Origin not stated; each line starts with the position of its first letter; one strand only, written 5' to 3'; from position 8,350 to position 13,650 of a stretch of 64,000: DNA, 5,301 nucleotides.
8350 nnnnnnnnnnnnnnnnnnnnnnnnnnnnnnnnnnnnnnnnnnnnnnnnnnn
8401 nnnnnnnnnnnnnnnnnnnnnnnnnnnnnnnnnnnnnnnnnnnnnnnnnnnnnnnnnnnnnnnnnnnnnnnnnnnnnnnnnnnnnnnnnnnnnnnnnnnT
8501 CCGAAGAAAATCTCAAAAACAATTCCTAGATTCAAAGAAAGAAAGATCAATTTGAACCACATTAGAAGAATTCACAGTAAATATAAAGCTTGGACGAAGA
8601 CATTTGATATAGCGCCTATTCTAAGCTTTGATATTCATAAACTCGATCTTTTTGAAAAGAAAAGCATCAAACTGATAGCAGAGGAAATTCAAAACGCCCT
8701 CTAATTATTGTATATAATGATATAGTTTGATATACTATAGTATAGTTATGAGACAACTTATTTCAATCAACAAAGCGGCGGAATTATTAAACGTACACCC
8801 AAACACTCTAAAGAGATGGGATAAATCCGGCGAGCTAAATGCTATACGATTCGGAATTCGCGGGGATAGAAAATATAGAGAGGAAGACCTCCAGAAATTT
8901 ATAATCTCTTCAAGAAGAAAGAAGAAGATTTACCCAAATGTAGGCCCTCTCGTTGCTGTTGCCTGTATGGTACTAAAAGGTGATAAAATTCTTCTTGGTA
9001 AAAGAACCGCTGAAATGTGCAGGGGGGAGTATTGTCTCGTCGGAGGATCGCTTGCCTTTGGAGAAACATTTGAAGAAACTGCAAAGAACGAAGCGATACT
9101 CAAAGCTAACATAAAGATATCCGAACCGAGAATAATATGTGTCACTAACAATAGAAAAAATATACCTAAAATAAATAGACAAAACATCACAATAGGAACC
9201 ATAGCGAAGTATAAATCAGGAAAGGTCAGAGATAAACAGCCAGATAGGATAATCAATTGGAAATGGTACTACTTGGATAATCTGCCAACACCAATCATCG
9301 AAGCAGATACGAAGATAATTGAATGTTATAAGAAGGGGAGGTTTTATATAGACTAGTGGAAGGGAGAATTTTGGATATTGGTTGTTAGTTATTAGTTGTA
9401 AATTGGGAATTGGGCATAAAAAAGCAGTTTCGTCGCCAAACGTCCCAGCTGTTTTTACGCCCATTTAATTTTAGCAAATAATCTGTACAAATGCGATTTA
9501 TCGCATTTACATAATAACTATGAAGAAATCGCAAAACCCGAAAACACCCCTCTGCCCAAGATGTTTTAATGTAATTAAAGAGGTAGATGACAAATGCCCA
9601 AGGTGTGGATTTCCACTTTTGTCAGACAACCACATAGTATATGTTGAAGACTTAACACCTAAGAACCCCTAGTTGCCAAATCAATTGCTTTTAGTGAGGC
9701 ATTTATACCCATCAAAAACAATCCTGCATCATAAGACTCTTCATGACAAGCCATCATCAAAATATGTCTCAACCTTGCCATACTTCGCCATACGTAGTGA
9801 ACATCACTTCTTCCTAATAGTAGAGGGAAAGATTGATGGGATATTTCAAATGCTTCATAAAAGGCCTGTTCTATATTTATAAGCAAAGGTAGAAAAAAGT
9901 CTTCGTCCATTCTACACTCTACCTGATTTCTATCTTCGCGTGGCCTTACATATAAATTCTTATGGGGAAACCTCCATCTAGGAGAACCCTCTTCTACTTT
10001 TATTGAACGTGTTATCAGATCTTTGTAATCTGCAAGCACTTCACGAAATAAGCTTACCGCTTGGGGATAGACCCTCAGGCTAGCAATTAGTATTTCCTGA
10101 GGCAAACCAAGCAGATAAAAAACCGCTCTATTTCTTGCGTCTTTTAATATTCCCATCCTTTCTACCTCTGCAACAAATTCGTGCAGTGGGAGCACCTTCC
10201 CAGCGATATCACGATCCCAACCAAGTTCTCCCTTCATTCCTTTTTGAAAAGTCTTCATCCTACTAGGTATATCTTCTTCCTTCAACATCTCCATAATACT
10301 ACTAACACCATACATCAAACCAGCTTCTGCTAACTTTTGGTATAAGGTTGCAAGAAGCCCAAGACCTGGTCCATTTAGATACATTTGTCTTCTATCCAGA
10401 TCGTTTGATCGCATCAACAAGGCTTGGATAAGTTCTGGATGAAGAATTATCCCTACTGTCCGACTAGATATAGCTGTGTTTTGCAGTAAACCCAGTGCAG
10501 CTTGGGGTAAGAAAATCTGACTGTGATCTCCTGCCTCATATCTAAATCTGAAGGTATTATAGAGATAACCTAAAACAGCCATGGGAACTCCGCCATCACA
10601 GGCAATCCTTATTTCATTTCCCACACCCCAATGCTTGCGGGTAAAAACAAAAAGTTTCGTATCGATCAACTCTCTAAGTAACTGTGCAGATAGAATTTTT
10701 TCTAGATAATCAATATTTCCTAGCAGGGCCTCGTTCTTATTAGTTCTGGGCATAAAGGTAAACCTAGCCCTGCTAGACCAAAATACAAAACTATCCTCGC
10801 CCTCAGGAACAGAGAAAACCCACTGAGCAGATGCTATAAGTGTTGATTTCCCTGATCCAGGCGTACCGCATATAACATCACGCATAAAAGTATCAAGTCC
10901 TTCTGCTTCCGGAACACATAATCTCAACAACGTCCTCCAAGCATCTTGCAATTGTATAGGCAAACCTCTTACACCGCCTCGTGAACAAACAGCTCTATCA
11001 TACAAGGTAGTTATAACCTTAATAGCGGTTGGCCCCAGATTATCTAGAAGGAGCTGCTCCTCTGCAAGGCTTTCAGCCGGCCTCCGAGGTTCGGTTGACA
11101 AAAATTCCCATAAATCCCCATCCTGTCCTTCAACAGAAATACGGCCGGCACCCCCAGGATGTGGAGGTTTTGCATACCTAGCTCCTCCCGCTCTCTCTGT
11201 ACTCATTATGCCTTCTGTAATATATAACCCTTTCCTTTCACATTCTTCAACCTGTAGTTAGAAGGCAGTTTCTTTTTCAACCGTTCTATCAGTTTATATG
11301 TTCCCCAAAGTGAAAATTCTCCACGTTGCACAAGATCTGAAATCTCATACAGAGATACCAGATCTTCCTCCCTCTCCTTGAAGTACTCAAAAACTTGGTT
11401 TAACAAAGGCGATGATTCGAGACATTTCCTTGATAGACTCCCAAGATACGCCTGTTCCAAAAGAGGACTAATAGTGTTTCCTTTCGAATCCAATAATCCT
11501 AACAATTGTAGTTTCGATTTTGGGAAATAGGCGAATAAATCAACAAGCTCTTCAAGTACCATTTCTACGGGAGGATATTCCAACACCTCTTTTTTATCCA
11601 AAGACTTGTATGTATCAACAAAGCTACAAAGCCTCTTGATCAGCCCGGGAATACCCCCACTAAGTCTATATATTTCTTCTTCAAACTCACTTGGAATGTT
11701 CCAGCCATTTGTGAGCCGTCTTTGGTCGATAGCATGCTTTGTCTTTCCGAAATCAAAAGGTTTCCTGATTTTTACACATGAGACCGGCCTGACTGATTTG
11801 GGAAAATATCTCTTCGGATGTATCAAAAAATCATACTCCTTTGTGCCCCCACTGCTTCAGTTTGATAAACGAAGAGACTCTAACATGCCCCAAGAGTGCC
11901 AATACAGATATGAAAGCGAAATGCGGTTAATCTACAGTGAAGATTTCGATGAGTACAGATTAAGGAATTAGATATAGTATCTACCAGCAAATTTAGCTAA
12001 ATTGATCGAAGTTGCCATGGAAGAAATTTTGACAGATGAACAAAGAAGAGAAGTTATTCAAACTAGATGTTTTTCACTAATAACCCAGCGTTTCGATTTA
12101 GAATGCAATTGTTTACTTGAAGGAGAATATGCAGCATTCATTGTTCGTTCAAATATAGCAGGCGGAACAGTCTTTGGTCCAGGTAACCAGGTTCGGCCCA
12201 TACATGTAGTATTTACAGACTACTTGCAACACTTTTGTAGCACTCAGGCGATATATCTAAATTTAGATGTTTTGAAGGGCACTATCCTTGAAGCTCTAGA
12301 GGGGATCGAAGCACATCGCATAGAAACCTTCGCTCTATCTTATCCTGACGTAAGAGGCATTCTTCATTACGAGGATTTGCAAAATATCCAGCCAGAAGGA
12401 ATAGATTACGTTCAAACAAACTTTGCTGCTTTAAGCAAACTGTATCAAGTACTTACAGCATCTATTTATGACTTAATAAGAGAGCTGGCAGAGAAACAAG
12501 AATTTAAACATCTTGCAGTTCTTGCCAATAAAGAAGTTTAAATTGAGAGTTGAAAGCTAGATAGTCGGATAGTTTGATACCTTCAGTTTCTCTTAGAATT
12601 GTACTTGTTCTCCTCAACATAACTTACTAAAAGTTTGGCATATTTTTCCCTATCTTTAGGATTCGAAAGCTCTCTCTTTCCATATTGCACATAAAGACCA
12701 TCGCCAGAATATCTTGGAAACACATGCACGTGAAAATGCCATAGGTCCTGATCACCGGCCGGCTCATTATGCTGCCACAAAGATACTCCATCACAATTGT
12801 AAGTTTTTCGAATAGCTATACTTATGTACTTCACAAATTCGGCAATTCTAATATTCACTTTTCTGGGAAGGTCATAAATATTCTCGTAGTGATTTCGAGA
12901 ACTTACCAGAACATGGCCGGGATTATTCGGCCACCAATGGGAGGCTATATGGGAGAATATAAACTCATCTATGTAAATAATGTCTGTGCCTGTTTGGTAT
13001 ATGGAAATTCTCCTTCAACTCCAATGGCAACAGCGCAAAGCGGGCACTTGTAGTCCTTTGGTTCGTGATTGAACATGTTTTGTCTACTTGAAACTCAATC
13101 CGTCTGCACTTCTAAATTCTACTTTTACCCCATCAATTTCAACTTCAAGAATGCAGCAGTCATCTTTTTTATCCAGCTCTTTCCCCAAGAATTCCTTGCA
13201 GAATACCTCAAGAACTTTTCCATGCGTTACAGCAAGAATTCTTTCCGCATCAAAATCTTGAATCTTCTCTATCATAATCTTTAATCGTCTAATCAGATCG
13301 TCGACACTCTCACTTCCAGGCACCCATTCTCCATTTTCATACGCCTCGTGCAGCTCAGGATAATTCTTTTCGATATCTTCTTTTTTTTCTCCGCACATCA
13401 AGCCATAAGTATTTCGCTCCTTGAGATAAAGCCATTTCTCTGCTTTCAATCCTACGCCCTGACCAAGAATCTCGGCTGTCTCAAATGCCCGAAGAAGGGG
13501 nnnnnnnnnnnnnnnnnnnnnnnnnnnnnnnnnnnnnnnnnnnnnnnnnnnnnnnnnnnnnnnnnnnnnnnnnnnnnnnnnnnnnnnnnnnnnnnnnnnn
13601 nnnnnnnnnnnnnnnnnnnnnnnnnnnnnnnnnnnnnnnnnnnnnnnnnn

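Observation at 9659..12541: Candidate novel module: winged-helix protein translationally coupled to an orphan P-loop NTPase, with a divergent ORFan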

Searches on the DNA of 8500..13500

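Call 29: search_rna_families(source=window, start=8500, end=13500, threshold=evalue, max_evalue=1)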
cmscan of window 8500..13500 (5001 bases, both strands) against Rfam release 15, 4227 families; matches with E-value up to 1: 1.
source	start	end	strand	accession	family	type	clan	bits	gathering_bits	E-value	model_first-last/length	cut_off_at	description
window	10934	10992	-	RF02087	Yar_3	Gene; lncRNA;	-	17.5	50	0.39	1-67/67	no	Yellow-achaete intergenic RNA conserved region 3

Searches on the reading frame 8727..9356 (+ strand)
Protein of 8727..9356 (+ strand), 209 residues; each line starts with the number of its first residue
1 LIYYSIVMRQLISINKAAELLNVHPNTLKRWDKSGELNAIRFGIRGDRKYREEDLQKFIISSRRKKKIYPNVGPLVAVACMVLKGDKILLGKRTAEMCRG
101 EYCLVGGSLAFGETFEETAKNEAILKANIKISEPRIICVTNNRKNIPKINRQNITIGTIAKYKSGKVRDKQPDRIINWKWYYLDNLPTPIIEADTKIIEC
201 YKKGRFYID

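Call 3: search_protein_families(library=pfam, proteins=[window:8727-9356:+], max_evalue=1)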
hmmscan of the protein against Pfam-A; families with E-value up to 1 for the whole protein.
window:8727-9356:+ (209 aa): 8 families
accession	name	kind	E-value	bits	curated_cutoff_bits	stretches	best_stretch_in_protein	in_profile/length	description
PF12728.13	HTH_17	-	1.6e-09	38.3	27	1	12-59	2-47/51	Helix-turn-helix domain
PF13411.12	MerR_1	-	1.1e-07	32.3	21.6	1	13-57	2-45/69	MerR HTH family regulatory protein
PF00293.34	NUDIX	-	1.7e-06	28.5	21.1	1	75-197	3-130/134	NUDIX domain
PF00376.29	MerR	-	0.00024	21.3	28.2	1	13-41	1-30/38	MerR family regulatory protein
PF13556.12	HTH_30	-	0.014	15.6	27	1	13-29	14-30/59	PucR C-terminal helix-turn-helix domain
PF13542.12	HTH_Tnp_ISL3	-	0.032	14.1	27.4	1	9-33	25-48/51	Helix-turn-helix domain of transposase family ISL3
PF13384.12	HTH_23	-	0.067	13.5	24.6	1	11-31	17-37/50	Homeodomain-like domain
PF02954.25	HTH_8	-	0.097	12.9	22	1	14-30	21-37/42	Bacterial regulatory protein, Fis family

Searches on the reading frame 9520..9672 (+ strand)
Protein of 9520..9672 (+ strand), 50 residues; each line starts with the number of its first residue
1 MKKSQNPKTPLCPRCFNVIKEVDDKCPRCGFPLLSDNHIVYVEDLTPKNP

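Call 3: search_protein_families(library=pfam, proteins=[window:9520-9672:+], max_evalue=1)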
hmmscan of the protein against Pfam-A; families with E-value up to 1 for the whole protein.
window:9520-9672:+ (50 aa): 27 families (the best 25 are shown)
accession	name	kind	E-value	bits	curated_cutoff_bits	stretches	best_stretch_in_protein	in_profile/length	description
PF18912.6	DZR_2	-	0.0013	18.9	27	1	6-36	18-48/56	Double zinc ribbon domain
PF03854.20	zf-P11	-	0.0017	18.4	25.6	1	11-33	23-45/50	P-11 zinc finger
PF06677.18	Auto_anti-p27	-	0.003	18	24.1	1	23-37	15-29/40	Sjogren's syndrome/scleroderma autoantigen 1 (Autoantigen p27)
PF13240.11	Zn_Ribbon_1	-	0.0037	17.4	25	1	12-33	2-23/23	zinc-ribbon domain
PF06827.20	zf-FPG_IleRS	-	0.005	17.1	21.3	0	24-30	2-8/30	Zinc finger found in FPG and IleRS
PF12773.13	DZR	-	0.006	17.2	27.3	1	12-32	15-33/45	Double zinc ribbon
PF13824.12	zf-Mss51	-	0.015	15.9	27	1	11-34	1-25/55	Zinc-finger of mitochondrial splicing suppressor 51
PF13248.11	Zn_ribbon_3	-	0.017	15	27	1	12-30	5-23/26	zinc-ribbon domain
PF06221.18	zf-C2HC5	-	0.018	15.4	25.8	1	9-38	17-49/54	Putative zinc finger motif, C2HC5-type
PF24734.1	DUF7685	-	0.032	14.6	27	1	6-17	22-33/43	Domain of unknown function (DUF7685)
PF25207.1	DUF7837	-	0.064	13.7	27.8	0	25-40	7-22/47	Domain of unknown function (DUF7837)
PF17032.10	Zn_ribbon_15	-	0.069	14.4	28.9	1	6-30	49-73/73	zinc-ribbon family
PF11290.13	DUF3090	-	0.078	13.3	27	1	12-39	142-169/170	Protein of unknown function (DUF3090)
PF10601.15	zf-LITAF-like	-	0.079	13.6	23.8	1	11-30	44-63/70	LITAF-like zinc ribbon domain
PF12172.15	zf-ChsH2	-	0.08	13.2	23.2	0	7-16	23-32/37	ChsH2, rubredoxin-like zinc ribbon domain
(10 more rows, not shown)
